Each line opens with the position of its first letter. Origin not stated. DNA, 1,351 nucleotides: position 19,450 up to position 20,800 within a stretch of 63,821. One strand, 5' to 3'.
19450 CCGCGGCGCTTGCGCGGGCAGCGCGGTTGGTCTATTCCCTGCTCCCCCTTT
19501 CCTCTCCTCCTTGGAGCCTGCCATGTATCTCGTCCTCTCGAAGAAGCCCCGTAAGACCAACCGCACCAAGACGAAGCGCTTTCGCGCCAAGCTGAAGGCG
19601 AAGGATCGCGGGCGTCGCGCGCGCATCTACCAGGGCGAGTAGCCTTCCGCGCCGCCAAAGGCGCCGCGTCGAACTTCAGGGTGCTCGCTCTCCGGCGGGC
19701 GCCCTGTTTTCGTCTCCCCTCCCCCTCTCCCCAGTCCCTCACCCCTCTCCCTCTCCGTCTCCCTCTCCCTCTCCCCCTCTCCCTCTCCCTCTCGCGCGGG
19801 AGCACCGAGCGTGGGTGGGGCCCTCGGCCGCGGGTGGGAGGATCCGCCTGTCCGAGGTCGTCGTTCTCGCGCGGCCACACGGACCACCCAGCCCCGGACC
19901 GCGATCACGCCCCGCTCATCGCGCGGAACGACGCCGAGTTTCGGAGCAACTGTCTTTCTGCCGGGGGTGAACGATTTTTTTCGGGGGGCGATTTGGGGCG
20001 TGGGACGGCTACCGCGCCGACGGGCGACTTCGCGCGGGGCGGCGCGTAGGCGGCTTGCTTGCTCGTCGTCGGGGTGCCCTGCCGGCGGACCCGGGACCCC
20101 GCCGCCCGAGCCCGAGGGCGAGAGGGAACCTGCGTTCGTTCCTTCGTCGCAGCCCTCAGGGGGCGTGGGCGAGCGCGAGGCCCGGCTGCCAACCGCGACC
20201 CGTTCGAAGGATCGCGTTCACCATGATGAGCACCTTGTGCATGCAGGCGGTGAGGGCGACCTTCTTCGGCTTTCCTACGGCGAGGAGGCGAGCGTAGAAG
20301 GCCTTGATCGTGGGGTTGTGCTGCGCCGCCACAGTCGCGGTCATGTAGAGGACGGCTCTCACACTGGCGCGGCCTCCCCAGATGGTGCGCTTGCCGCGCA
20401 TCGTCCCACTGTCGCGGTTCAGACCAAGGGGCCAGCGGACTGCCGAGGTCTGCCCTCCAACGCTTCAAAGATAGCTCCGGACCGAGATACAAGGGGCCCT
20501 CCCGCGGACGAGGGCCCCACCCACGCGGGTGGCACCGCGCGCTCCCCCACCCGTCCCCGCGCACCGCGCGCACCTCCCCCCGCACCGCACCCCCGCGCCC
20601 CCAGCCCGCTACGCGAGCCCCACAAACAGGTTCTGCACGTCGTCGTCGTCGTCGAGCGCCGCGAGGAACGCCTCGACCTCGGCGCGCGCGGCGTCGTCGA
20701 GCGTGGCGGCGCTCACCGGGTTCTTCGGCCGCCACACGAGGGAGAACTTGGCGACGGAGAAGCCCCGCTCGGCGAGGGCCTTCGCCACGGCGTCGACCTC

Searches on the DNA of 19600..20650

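Call 60: search_rna_families(source=window, start=19600, end=20650, threshold=evalue, max_evalue=1)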
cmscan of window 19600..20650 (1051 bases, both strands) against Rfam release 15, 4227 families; matches with E-value up to 1: 0.
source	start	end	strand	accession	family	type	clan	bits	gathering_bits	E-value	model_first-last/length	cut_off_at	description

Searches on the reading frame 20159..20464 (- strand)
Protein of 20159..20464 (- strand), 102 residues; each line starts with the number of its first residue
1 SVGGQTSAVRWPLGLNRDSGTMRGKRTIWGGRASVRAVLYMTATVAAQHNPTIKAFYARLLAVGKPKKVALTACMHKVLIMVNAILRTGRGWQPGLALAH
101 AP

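Call 23: search_protein_families(library=pfam, proteins=[window:20159-20464:-], max_evalue=0.01)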
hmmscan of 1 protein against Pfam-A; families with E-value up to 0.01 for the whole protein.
seq(102 aa): 1 family
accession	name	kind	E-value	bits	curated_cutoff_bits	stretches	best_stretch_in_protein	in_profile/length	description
PF02371.22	Transposase_20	-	8.3e-07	29.7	21.3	1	16-58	44-87/87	Transposase IS116/IS110/IS902 family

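Call 49: find_homologous_proteins(query=window:20159-20464:-, max_evalue=0.00001)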
Query seq(102 aa) (102 aa): 916 proteins with E <= 0.00001 among 921 candidates; the best 120 are listed.
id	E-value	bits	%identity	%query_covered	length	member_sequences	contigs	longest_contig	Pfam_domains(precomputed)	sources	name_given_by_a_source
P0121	2.7e-45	171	100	79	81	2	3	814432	-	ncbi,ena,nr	ncbi:MAG: transposase [Myxococcales bacterium]|nr:transposase [Myxococcales bacterium] MBL0194382.1 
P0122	5.5e-44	167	98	79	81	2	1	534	-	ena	-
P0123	5.8e-32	128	73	78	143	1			PF02371.23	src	-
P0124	1.1e-30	124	70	82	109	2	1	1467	PF02371.23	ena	-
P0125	2.1e-30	123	71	78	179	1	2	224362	PF02371.23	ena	-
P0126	2.1e-30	123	76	76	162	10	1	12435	PF02371.23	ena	-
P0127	2.4e-30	123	73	77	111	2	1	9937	PF02371.23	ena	-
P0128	2.5e-30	123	76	76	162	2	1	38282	PF02371.23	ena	-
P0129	4.1e-30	122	69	78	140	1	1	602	PF02371.23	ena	-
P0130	4.2e-30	122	68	80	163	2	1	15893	PF02371.23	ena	-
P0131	4.7e-30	122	63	94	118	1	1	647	PF02371.23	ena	-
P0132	8.1e-30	121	68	78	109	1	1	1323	PF02371.23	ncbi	-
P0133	1.1e-29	121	71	83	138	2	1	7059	PF02371.23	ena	-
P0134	1.2e-29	121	67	80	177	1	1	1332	PF02371.23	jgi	jgi:transposase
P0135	1.2e-29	121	70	78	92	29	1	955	PF02371.23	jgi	jgi:transposase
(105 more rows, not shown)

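Call 61: find_encoding_contigs(protein=P0128, flank=2500, max_places=2)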
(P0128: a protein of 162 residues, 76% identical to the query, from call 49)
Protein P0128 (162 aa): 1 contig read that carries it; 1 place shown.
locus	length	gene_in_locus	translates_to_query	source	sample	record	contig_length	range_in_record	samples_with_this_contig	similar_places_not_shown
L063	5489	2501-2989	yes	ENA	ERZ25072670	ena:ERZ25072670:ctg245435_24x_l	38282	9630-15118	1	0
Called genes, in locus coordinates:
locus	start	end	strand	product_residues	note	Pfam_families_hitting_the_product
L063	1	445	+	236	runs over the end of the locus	PF10117:McrBC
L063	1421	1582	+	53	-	-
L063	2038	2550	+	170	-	PF01548:DEDD_Tnp_IS110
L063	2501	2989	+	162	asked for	PF02371:Transposase_20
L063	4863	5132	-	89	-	-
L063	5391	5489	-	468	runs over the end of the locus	PF01425:Amidase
